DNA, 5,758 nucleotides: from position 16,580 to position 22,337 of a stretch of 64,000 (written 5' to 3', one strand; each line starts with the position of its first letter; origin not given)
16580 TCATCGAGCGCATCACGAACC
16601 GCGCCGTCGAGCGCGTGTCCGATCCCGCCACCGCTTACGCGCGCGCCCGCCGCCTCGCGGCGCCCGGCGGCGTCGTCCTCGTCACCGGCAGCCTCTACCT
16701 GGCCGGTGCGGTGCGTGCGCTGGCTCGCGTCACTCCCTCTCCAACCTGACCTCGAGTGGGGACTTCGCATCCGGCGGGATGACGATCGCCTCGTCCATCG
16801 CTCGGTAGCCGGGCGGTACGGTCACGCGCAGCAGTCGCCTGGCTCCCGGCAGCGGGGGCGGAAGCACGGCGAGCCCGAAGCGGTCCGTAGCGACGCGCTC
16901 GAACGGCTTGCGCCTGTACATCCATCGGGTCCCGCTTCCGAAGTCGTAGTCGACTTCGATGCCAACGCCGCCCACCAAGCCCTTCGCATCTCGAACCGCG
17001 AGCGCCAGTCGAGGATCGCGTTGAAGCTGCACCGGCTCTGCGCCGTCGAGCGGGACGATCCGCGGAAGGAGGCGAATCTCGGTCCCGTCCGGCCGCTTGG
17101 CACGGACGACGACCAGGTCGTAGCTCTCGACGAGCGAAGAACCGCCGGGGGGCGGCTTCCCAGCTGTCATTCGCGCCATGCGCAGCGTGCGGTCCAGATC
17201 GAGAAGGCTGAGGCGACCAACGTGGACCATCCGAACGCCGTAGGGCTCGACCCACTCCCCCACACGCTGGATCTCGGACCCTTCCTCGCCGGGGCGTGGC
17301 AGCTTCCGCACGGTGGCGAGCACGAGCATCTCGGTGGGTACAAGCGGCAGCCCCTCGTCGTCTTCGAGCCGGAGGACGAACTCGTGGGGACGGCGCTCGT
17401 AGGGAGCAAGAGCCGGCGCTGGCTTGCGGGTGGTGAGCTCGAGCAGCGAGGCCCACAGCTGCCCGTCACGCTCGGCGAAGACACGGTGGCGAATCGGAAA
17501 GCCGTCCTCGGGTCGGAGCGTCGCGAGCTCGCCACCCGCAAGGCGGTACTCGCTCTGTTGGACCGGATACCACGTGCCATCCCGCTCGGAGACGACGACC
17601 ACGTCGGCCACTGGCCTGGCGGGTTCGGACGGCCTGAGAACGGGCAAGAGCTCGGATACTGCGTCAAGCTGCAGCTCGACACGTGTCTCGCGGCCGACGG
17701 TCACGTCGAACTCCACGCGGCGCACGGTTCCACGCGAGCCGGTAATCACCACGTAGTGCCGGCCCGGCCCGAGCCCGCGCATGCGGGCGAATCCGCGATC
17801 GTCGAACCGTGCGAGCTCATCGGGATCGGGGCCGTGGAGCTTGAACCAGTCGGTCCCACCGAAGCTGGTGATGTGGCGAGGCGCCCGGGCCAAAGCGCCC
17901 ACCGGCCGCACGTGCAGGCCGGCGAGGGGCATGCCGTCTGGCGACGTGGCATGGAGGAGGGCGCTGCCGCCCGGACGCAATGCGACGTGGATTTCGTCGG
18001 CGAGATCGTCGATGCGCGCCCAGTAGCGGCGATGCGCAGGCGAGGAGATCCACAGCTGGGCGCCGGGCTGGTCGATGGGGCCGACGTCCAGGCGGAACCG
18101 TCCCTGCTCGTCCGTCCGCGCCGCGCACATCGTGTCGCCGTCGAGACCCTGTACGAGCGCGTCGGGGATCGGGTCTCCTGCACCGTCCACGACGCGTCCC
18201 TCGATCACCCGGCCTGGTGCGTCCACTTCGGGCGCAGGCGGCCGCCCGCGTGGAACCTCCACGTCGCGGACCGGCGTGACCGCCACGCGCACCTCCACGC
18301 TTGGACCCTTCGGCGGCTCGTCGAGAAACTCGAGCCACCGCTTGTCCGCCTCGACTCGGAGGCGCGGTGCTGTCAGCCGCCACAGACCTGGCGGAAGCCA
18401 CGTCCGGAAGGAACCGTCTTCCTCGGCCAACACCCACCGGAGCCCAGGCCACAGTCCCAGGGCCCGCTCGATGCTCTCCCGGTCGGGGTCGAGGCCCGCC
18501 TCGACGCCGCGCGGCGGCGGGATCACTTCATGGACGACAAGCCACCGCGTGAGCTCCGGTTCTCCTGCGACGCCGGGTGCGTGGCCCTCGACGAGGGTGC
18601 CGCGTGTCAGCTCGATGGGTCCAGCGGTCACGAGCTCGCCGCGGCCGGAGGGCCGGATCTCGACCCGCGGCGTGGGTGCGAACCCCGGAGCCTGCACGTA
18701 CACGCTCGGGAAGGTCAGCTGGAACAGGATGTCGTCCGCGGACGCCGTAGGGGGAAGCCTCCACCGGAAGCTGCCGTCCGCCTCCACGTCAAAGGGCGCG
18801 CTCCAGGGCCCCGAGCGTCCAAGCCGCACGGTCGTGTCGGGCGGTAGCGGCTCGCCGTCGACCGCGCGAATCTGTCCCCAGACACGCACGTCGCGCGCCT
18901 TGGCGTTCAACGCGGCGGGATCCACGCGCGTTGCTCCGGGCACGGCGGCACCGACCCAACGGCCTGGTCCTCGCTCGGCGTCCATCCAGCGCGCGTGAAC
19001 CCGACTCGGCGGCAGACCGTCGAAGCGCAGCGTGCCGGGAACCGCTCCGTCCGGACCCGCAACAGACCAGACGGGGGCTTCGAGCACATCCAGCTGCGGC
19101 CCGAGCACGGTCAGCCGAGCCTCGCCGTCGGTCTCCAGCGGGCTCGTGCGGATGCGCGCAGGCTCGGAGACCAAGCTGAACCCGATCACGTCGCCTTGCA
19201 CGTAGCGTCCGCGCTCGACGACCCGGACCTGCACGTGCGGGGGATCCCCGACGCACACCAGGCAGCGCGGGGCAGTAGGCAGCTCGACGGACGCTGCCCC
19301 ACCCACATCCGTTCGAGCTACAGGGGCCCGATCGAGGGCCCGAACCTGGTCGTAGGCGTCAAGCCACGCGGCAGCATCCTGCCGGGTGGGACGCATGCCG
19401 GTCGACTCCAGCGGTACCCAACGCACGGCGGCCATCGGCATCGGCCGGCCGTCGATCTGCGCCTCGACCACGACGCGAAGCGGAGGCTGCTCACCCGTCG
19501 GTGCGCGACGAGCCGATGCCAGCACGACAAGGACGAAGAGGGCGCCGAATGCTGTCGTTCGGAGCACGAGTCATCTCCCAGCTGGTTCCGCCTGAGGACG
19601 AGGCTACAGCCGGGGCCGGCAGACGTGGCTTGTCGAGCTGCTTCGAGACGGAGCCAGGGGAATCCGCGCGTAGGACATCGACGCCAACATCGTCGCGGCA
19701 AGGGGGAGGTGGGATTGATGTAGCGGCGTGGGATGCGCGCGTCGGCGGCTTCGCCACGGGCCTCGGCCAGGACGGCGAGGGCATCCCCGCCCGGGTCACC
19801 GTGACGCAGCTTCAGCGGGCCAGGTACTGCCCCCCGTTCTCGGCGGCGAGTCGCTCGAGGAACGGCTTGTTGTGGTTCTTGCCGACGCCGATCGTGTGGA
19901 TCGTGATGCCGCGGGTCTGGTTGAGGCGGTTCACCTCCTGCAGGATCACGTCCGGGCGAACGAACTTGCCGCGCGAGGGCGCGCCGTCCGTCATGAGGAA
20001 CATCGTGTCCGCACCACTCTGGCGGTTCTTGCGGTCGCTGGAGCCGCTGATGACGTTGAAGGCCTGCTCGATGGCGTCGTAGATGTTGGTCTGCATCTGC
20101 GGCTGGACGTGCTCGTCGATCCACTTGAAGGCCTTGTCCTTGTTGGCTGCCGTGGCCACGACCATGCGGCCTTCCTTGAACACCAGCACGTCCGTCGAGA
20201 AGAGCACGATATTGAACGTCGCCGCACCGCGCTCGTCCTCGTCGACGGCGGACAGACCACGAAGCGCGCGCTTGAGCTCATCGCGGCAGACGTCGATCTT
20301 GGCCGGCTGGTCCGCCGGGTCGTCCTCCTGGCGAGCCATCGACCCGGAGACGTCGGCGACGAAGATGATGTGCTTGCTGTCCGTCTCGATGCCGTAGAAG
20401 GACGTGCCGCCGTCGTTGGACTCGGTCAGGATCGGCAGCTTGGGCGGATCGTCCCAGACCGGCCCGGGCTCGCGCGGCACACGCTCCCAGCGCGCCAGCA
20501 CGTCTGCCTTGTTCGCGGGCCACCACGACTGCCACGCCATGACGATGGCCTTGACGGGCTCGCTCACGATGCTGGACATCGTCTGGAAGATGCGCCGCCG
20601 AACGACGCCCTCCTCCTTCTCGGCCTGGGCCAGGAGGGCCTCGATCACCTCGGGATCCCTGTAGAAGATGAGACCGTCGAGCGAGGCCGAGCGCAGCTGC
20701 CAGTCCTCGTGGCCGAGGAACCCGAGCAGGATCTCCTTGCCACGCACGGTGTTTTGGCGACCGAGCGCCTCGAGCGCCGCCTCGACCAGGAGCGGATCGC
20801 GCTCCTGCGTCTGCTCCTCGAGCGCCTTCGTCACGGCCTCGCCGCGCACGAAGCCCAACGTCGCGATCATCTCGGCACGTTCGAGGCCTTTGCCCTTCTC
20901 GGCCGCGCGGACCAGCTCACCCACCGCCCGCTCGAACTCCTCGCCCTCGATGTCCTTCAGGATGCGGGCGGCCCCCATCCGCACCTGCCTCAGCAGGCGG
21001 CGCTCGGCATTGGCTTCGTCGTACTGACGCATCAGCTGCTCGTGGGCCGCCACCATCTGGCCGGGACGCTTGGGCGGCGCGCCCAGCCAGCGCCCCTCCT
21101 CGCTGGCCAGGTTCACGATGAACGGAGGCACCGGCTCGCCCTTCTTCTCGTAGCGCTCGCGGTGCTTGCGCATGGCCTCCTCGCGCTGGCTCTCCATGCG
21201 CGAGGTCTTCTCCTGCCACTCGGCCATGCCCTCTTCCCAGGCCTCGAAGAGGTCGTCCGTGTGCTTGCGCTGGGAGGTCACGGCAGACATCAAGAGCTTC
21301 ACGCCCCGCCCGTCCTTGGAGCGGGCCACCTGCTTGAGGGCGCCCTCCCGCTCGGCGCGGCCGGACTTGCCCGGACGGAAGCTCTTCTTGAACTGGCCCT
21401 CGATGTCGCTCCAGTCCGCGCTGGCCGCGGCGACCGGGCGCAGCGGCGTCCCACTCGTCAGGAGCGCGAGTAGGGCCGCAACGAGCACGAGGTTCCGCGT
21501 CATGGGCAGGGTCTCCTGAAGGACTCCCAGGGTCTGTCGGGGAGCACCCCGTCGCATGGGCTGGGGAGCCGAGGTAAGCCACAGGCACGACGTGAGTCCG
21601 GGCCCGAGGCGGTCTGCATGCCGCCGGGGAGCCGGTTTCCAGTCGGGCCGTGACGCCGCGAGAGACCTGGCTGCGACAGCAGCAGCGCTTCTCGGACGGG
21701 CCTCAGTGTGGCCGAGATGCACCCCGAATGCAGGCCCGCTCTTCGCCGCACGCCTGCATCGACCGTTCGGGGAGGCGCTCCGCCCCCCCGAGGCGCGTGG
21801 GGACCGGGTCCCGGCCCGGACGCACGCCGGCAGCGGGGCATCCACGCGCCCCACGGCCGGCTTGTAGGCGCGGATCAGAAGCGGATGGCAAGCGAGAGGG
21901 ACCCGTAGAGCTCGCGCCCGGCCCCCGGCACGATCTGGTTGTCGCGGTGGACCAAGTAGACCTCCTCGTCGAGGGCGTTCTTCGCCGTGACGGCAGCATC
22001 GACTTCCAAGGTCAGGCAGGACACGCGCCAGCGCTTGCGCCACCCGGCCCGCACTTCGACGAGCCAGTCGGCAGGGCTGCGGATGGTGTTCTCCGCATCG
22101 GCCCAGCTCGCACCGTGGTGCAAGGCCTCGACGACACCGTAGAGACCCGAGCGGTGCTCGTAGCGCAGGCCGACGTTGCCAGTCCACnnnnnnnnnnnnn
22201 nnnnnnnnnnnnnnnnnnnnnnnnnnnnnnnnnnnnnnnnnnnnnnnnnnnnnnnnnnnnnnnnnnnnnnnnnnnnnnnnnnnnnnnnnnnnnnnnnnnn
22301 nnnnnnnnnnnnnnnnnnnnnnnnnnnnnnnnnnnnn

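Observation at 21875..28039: TonB-dependent uptake locus: receptor divergent from an SBP-propeller fusion gene followed by tonB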

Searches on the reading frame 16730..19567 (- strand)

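Call 8: search_protein_families(library=pfam, proteins=[window:16730-19567:-], max_evalue=0.01)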
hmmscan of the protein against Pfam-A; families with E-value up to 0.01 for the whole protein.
window:16730-19567:- (945 aa): 1 family
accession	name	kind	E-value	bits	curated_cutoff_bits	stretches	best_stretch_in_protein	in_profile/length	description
PF13620.12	CarboxypepD_reg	-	3.9e-13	50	32.3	1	455-495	2-45/82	Carboxypeptidase regulatory-like domain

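Call 9: search_protein_families(library=ncbifam, proteins=[window:16730-19567:-], max_evalue=0.01)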
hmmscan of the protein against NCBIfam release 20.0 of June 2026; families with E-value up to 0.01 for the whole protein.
window:16730-19567:- (945 aa): 0 families

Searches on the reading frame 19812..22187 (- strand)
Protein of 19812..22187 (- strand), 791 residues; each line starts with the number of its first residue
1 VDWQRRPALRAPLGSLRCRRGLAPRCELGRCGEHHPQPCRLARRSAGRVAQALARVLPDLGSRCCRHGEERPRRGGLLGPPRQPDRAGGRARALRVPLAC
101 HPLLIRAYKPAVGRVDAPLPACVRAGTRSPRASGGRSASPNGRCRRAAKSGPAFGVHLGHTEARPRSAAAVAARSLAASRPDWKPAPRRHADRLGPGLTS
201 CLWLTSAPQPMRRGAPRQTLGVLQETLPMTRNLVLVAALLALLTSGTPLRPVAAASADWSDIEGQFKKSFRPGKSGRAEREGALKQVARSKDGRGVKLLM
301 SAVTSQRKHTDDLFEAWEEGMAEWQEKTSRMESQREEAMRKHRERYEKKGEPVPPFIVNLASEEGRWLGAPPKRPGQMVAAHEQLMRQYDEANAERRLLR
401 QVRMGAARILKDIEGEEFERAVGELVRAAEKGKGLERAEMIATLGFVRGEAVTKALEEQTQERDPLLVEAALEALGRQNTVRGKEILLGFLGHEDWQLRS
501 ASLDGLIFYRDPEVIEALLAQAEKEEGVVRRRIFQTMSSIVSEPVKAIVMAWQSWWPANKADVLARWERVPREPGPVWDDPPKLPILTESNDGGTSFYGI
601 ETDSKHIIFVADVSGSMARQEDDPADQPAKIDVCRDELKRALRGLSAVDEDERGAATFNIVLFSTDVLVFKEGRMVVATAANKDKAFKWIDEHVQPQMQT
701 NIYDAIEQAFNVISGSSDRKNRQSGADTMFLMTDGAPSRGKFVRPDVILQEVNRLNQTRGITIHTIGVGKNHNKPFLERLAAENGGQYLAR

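Call 8: search_protein_families(library=pfam, proteins=[window:19812-22187:-], max_evalue=0.01)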
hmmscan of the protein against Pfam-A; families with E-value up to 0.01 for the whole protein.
window:19812-22187:- (791 aa): 4 families
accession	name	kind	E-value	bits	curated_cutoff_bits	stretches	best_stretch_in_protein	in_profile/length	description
PF00092.34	VWA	-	5.4e-13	50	23.8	1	607-785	2-155/174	von Willebrand factor type A domain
PF13768.12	VWA_3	-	5.4e-12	46.5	27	1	607-788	3-153/155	von Willebrand factor type A domain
PF13646.12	HEAT_2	-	1.4e-10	41.8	27.7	2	463-535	12-85/88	HEAT repeats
PF13519.12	VWA_2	-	2.3e-06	28.6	27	1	607-735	1-106/107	von Willebrand factor type A domain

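Call 9: search_protein_families(library=ncbifam, proteins=[window:19812-22187:-], max_evalue=0.01)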
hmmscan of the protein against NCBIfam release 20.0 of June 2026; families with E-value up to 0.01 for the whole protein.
window:19812-22187:- (791 aa): 2 families
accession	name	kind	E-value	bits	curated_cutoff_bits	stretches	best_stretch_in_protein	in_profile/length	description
TIGR03788.1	marine_srt_targ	equivalog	2e-08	33.2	551.65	1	605-788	272-425/629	marine proteobacterial sortase target protein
NF045915.1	PhycobilmeDegNblB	equivalog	8.7e-06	25.4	300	1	438-504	117-183/214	phycobilisome degradation protein NblB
